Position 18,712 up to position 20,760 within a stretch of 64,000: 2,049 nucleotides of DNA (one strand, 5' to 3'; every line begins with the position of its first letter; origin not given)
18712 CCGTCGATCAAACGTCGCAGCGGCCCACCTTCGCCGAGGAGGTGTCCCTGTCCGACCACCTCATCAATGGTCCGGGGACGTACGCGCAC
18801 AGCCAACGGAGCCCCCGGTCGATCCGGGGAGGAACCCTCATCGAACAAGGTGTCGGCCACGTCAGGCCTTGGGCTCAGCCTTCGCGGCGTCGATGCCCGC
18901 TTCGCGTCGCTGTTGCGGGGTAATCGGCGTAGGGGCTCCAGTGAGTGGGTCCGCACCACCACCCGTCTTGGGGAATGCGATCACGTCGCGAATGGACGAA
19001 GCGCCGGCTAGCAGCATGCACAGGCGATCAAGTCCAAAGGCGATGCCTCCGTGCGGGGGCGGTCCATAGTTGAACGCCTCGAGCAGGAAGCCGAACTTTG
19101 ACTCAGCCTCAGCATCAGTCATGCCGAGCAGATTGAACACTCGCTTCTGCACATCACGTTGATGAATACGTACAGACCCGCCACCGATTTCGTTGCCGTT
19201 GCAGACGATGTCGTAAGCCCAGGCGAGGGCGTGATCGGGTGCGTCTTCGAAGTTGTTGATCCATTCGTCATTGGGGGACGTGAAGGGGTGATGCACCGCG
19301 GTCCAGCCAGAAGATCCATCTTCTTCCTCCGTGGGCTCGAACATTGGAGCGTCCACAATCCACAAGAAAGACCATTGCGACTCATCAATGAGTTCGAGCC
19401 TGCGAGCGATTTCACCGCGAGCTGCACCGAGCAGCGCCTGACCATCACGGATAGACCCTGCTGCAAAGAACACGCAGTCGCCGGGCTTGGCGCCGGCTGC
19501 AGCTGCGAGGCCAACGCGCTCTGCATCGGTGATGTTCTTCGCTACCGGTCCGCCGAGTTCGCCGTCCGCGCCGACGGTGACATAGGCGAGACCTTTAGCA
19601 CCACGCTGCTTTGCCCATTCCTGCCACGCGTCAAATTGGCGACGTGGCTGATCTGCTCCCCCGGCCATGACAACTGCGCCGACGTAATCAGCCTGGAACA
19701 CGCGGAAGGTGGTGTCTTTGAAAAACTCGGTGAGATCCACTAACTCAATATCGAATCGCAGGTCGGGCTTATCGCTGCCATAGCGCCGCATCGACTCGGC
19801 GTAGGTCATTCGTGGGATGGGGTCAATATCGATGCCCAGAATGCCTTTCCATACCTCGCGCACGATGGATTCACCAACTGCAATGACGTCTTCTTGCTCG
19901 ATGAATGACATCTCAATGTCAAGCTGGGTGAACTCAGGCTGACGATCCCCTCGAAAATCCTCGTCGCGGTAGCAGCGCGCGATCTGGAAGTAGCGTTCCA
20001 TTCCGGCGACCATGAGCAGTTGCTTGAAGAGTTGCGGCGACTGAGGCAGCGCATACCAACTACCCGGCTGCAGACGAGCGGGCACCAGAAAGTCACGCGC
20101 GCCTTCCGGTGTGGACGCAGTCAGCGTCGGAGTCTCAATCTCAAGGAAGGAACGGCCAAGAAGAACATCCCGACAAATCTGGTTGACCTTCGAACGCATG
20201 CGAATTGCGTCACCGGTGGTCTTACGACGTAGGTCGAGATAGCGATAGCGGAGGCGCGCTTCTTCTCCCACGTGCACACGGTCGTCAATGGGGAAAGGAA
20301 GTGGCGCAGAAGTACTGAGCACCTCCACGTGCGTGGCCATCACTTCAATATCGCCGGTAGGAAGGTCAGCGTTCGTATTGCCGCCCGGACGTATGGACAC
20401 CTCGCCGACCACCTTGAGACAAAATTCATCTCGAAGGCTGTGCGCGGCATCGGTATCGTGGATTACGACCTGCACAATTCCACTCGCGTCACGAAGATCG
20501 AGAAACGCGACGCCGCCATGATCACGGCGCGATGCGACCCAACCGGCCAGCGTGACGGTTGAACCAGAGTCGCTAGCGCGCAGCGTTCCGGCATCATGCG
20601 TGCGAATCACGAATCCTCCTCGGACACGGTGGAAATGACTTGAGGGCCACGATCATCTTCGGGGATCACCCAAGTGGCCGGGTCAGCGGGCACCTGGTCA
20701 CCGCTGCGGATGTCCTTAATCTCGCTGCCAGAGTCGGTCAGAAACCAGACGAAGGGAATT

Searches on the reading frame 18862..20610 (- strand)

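Call 57: search_protein_families(library=pfam, proteins=[window:18862-20610:-], max_evalue=0.00001)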
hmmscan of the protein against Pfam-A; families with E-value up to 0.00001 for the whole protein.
window:18862-20610:- (582 aa): 3 families
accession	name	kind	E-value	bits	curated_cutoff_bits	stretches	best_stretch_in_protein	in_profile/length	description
PF00152.25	tRNA-synt_2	-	4.1e-118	394.4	25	1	116-549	2-307/308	tRNA synthetases class II (D, K and N)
PF01336.31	tRNA_anti-codon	-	1.9e-16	60.2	27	1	19-98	1-75/75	OB-fold nucleic acid binding domain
PF02938.19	GAD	-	4.3e-12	46.5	23.4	1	309-386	10-87/95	GAD domain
